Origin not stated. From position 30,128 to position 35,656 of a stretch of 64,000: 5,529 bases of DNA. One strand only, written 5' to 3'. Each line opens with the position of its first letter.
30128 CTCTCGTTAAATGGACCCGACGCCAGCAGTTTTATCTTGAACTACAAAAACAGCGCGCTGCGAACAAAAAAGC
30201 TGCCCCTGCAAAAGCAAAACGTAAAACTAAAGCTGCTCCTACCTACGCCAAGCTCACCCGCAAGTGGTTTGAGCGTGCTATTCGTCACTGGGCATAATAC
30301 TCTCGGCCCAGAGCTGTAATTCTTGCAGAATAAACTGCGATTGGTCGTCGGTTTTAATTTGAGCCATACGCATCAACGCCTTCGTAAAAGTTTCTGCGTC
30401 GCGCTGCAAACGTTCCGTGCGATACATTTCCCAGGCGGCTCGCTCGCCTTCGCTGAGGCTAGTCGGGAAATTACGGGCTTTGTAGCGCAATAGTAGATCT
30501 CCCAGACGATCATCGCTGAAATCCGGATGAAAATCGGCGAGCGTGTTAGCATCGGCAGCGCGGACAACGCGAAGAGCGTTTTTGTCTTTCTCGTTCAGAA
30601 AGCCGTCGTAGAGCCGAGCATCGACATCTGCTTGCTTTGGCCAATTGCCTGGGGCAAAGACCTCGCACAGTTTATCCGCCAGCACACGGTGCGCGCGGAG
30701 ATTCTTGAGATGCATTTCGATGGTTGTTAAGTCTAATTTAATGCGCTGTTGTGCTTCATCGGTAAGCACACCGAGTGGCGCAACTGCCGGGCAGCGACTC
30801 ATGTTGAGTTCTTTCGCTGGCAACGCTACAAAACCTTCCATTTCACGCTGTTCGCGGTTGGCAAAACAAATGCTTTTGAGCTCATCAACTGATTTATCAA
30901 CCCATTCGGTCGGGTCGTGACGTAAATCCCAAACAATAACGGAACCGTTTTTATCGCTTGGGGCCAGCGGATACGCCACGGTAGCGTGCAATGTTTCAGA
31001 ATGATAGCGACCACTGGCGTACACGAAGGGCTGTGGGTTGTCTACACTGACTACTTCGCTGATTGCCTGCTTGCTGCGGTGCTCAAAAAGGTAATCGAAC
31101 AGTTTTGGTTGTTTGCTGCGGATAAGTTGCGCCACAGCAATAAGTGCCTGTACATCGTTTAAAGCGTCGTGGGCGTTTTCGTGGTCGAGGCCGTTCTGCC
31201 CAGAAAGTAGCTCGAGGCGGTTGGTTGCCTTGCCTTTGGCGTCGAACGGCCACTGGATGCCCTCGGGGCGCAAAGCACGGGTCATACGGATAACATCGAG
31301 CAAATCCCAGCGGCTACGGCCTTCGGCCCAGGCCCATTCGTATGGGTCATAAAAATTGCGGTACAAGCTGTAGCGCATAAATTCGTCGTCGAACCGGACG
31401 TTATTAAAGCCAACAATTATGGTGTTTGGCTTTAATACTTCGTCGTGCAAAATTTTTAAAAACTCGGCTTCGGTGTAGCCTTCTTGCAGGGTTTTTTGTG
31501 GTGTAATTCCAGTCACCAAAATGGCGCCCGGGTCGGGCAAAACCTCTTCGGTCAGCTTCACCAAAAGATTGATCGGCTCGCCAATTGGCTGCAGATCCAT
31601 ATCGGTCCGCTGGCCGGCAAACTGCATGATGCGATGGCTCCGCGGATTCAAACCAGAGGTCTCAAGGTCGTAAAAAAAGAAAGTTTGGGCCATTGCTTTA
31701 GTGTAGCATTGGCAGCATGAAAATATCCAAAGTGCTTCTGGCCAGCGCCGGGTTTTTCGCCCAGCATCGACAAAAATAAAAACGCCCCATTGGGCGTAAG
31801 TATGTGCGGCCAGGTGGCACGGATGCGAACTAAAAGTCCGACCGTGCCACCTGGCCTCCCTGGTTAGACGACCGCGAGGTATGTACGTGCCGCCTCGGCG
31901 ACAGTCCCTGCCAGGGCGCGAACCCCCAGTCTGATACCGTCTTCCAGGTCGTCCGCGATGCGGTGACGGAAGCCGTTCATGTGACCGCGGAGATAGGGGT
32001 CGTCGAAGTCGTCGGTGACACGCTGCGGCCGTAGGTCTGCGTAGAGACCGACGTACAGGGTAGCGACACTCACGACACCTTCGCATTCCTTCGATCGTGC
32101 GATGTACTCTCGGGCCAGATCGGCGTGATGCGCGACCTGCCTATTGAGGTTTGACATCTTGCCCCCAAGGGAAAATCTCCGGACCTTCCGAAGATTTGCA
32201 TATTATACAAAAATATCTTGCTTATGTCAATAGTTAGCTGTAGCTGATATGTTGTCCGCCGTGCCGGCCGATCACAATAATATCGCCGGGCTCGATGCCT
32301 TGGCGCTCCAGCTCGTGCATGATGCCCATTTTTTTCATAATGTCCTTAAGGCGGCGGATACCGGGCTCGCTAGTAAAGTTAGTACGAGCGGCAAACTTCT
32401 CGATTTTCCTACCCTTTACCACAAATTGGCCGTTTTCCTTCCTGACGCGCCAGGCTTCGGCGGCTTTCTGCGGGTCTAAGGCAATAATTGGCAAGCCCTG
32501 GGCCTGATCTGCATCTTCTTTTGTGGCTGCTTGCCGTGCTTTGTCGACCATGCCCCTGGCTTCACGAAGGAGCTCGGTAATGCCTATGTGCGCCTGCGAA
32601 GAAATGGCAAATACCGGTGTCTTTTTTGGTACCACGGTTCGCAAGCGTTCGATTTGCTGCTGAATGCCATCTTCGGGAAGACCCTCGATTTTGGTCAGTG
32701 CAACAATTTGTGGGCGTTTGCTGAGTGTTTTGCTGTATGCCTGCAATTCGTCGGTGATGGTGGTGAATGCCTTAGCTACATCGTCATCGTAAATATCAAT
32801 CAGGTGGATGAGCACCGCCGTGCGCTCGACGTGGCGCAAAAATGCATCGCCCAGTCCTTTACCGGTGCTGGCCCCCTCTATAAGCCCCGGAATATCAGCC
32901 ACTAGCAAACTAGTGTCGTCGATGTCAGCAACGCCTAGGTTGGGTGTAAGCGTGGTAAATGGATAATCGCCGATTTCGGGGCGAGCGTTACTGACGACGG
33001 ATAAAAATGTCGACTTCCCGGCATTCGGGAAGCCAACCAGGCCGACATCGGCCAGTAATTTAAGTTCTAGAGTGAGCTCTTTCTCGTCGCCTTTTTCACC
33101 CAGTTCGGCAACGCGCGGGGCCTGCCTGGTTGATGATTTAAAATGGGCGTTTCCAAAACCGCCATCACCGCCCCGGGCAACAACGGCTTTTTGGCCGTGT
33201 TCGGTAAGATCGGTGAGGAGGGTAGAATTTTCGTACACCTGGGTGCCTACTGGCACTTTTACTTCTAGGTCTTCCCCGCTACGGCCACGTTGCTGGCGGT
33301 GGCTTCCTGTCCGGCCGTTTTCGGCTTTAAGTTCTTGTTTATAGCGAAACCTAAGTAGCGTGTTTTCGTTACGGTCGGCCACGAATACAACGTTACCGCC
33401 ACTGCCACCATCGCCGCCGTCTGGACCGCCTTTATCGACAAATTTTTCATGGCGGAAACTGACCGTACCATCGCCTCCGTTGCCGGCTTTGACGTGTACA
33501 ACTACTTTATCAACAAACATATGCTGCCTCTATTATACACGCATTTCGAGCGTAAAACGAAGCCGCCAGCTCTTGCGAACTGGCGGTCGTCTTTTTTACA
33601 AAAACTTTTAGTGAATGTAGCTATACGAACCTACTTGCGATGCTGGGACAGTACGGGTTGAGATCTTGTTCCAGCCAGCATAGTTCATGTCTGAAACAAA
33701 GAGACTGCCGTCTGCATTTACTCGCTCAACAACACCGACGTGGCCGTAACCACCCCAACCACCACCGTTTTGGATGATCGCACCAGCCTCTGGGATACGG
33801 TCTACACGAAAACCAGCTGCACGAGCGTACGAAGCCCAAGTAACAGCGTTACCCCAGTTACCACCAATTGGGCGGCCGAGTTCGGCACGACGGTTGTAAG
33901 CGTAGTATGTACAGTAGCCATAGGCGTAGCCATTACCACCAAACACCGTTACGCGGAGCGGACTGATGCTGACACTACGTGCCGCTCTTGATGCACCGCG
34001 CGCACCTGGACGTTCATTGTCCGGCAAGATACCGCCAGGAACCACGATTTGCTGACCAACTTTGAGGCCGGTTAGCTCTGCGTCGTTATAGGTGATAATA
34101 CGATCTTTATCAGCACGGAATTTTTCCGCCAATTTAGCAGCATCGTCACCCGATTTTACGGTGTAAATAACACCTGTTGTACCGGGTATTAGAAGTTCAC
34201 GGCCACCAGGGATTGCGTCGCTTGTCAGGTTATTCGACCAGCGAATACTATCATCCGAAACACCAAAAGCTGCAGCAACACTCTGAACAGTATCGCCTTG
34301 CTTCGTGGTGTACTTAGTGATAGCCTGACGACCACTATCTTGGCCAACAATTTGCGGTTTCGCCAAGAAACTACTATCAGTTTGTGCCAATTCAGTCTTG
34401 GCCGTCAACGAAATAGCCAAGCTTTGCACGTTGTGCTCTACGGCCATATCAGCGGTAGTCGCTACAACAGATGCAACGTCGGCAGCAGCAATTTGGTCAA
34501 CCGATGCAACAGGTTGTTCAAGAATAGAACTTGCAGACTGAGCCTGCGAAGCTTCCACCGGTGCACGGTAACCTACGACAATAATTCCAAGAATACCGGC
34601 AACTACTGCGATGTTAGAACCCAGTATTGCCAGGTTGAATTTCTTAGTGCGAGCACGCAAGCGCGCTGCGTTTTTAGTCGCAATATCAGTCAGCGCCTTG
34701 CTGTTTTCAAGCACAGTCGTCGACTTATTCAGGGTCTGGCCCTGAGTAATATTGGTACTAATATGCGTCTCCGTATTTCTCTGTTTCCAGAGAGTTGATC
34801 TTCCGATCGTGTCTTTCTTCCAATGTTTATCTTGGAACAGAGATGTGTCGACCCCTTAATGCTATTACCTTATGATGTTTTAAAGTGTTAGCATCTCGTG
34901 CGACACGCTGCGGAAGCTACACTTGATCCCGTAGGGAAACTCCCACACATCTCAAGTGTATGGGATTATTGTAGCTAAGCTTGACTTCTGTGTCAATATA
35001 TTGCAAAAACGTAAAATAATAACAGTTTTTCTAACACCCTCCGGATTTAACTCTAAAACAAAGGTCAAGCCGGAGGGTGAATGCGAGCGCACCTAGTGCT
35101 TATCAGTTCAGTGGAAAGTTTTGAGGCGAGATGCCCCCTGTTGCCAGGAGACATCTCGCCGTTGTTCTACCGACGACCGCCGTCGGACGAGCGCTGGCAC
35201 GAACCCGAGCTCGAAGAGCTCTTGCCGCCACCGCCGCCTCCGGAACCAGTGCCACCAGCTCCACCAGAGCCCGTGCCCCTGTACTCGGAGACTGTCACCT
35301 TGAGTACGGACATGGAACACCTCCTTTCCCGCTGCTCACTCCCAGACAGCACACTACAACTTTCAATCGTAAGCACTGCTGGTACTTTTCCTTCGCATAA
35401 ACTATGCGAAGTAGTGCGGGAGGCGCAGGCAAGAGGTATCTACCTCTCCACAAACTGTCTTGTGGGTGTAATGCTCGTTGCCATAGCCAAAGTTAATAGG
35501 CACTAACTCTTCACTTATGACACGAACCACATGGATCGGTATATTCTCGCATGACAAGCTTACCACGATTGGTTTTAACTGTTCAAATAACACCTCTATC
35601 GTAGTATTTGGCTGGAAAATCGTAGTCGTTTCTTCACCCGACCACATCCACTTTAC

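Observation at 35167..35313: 48-aa Gly/Ser/Thr/Cys-rich small ORF with a near-perfect Shine-Dalgarno: microcin-B17-like core peptide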

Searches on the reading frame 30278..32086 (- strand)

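Call 7: search_protein_families(library=pfam, proteins=[window:30278-32086:-])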
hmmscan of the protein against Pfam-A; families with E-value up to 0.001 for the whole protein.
window:30278-32086:- (602 aa): 2 families
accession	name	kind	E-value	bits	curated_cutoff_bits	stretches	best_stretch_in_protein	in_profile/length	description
PF08411.15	Exonuc_X-T_C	-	3.4e-63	213.7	27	1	337-595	1-268/269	Exonuclease C-terminal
PF00929.31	RNase_T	-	2e-22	80.9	24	1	138-318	2-163/164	Exonuclease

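Call 8: search_protein_families(library=ncbifam, proteins=[window:30278-32086:-])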
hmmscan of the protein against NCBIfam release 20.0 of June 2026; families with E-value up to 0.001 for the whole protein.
window:30278-32086:- (602 aa): 8 families
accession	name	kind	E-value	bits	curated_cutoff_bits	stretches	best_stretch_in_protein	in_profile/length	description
NF008746.0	PRK11779.1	equivalog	1.3e-160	535.2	260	1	130-598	3-474/477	exodeoxyribonuclease I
TIGR01405.1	polC_Gram_pos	equivalog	1.4e-08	33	1043.45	1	132-322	187-350/1211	DNA polymerase III subunit alpha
NF001688.0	PRK00448.1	equivalog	1.1e-06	26.6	873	1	130-317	419-579/1445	PolC-type DNA polymerase III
NF006615.0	PRK09182.1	subfamily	2.7e-06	26.4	207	0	281-339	170-228/307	3'-5' exonuclease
NF003765.0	PRK05359.1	equivalog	5.5e-06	26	106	1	131-184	3-56/189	oligoribonuclease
NF005927.0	PRK07942.1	subfamily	1.1e-05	25.2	186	1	135-333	8-187/232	DNA polymerase III subunit epsilon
NF004719.0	PRK06063.1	equivalog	2e-05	23.6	389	0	131-236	13-109/331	DEDDh family exonuclease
NF006601.0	PRK09145.1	equivalog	0.00041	19.8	189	0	128-236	23-125/207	3'-5' exonuclease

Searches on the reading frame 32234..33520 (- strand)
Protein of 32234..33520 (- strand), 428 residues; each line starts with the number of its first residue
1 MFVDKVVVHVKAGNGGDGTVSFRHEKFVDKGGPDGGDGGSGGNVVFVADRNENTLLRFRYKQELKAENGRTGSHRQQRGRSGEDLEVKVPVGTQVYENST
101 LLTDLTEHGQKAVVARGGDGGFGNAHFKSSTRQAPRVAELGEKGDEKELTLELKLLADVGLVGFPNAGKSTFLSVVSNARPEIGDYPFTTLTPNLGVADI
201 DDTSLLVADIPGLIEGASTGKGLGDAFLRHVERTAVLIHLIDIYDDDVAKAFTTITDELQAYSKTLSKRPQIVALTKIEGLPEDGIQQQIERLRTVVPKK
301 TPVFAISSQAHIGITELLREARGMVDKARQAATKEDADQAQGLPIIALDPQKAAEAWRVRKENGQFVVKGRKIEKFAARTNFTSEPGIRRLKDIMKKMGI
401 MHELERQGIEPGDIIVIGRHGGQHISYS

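Call 7: search_protein_families(library=pfam, proteins=[window:32234-33520:-])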
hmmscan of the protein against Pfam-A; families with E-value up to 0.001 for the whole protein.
window:32234-33520:- (428 aa): 4 families
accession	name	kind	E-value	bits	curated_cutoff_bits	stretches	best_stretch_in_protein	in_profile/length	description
PF01018.28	GTP1_OBG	-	6.4e-59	198.4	27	1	3-155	1-155/155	GTP1/OBG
PF01926.29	MMR_HSR1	-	2.6e-24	85.9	21.9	1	158-277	1-113/113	50S ribosome-binding GTPase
PF09269.16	DUF1967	-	1.2e-17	64.2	27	1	359-419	3-65/70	Domain of unknown function (DUF1967)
PF02421.24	FeoB_N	-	8.1e-11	42.1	27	1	159-320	3-155/156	Ferrous iron transport protein B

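Call 8: search_protein_families(library=ncbifam, proteins=[window:32234-33520:-])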
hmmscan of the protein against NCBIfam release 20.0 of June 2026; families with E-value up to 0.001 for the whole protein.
window:32234-33520:- (428 aa): 16 families
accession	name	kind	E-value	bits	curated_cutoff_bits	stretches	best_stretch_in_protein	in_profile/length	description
NF008955.0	PRK12297.1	equivalog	6.8e-154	512.9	406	1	1-419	2-422/429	GTPase ObgE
TIGR02729.1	Obg_CgtA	equivalog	1.2e-131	438.6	280.25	1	2-321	1-324/329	Obg family GTPase CgtA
NF008956.1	PRK12299.1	equivalog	1.6e-130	434.9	300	1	1-325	1-325/327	GTPase ObgE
NF008954.1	PRK12296.1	equivalog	3.1e-122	408.4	377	1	2-419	4-431/470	GTPase ObgE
NF007171.0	PRK09602.1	subfamily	1.4e-20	73.5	387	2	158-200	4-46/397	YchF-related putative GTPase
TIGR03595.1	Obg_CgtA_exten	equivalog_domain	2.3e-17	62.6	37.65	1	360-418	5-63/70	Obg family GTPase CgtA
TIGR00092.1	TIGR00092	equivalog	5e-17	62.1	279.2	1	159-247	5-111/368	redox-regulated ATPase YchF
TIGR03156.1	GTP_HflX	equivalog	2.4e-12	46.5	216.75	1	156-320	189-346/351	GTPase HflX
NF000908.1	PRK00089.1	equivalog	1.3e-11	44.3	237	1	159-329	6-171/291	GTPase Era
NF008280.0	PRK11058.1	equivalog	2.2e-10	39.9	441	1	157-318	198-354/426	ribosome rescue GTPase HflX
TIGR00436.1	era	equivalog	5.7e-07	29.2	116.25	1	159-329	3-167/270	GTPase Era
TIGR03594.1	GTPase_EngA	equivalog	1.1e-06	28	306.7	1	158-331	177-352/432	ribosome biogenesis GTPase Der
TIGR00231.1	small_GTP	domain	7.5e-06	25.8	42.5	1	158-262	5-111/164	GTP-binding protein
TIGR00437.1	feoB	equivalog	7.9e-05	21.5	315.65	1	163-322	1-151/594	ferrous iron transport protein B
TIGR03596.1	GTPase_YlqF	equivalog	0.0002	20.8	208.2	0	159-214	121-174/276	ribosome biogenesis GTPase YlqF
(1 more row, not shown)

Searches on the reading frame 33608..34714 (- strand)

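Call 7: search_protein_families(library=pfam, proteins=[window:33608-34714:-])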
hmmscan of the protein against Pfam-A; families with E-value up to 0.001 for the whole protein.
window:33608-34714:- (368 aa): 5 families
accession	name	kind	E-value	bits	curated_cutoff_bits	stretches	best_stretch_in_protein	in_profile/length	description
PF05257.22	CHAP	-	9.6e-19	68.1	26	1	260-344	3-81/81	CHAP domain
PF01476.26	LysM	-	1e-14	54.6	20.9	2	135-177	1-43/43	LysM domain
PF23473.1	LysM3_LYK4_5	-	6.6e-11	42.5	29.3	1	135-168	5-38/48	LYK4/5 LysM3 domain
PF23446.1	LysM1_NFP_LYK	-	5.2e-07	30.9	36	0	134-177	7-54/60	NFP/LYK LysM1 domain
PF23462.1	LysM3_NFP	-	0.00011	23.1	28.1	0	138-163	8-33/48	NFP LysM3 domain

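Call 8: search_protein_families(library=ncbifam, proteins=[window:33608-34714:-])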
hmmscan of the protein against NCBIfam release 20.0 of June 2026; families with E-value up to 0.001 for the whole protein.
window:33608-34714:- (368 aa): 13 families
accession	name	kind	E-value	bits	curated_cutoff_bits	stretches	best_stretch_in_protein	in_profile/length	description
NF006360.0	PRK08581.1-2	equivalog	1.2e-19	70.2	605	1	262-367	597-706/709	amidase domain-containing protein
NF046104.1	PptglHdxlasePcsB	equivalog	1.1e-18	67.6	450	1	241-353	276-382/400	peptidoglycan hydrolase PcsB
NF006359.0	PRK08581.1-1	equivalog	1.3e-17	63.7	798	1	258-367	503-616/619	amidase domain-containing protein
NF006362.0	PRK08581.1-4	equivalog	9.5e-16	57.9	620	1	256-367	423-538/541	amidase domain-containing protein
NF006361.0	PRK08581.1-3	equivalog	4.1e-11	42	839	1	262-359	540-640/652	amidase domain-containing protein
NF050804.1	CellDivDipMCaul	equivalog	1.2e-09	37.6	900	1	72-228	250-406/634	cell division endopeptidase DipM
NF041208.1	celldiv_DipM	equivalog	1.2e-07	31.4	740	1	57-181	108-232/419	cell division endopeptidase DipM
NF008050.0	PRK10783.1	equivalog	3.2e-07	29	508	1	106-223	324-445/457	murein transglycosylase D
NF010495.0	PRK13914.1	equivalog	3.3e-07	29.6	647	1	79-177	143-244/481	invasion associated endopeptidase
NF010723.1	PRK14125.1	equivalog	8.1e-05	22.5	60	0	125-178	25-86/87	cell division suppressor protein YneA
NF052572.1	PtdglycHdlsScrM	equivalog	0.00012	21.2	400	1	276-364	74-168/373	peptidoglycan hydrolase ScrM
NF047755.1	LIC_10271_M23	exception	0.00021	21.1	180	0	119-177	13-70/207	LIC_10271 family cell wall hydrolase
NF004974.0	PRK06347.1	equivalog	0.00029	20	701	0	91-176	505-591/592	1,4-beta-N-acetylmuramoylhydrolase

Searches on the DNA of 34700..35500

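Call 78: search_rna_families(source=window, start=34700, end=35500, threshold=evalue, max_evalue=1)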
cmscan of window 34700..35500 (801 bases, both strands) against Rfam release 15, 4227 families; matches with E-value up to 1: 2.
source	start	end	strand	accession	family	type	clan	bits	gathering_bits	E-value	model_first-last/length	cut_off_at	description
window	34769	34918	-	RF03005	lysM-TM7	Cis-reg;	-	57.8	61.5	7.6e-10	1-138/138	no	lysM-TM7 RNA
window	35129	35334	-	RF01867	CC2171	Gene; sRNA;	-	18.8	75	0.12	1-159/159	no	caulobacter sRNA CC2171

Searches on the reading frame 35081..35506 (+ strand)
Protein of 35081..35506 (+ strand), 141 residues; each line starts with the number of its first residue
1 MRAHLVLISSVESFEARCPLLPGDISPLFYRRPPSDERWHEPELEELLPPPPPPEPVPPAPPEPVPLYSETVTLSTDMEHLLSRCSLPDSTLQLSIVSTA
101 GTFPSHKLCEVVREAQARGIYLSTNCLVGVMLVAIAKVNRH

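Call 33: list_cluster_members(proteins=[window:35170-35313:-, window:35170-35376:-, window:35170-35376:-, window:35081-35506:+, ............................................])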
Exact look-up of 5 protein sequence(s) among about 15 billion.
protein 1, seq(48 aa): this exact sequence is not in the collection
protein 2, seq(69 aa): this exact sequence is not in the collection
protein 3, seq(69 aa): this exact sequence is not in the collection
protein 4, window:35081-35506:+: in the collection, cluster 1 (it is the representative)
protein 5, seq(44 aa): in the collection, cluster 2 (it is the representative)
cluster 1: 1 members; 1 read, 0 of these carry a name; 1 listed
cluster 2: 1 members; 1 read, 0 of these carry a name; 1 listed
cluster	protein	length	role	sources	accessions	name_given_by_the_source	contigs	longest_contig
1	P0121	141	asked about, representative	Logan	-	-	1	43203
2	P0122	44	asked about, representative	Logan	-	-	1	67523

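Call 35: search_protein_families(library=pfam, max_evalue=1, proteins=[window:35081-35506:+])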
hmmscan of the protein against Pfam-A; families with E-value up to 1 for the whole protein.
window:35081-35506:+ (141 aa): 0 families

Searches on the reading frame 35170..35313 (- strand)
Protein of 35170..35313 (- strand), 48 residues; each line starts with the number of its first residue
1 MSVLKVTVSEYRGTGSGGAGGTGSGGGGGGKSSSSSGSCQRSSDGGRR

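Call 34: search_protein_families(library=ncbifam, max_evalue=1, proteins=[window:35170-35313:-])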
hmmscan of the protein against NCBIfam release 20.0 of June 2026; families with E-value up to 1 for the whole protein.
seq(48 aa): 0 families

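Call 35: search_protein_families(library=pfam, max_evalue=1, proteins=[window:35170-35313:-])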
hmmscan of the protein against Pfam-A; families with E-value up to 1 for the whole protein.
seq(48 aa): 0 families
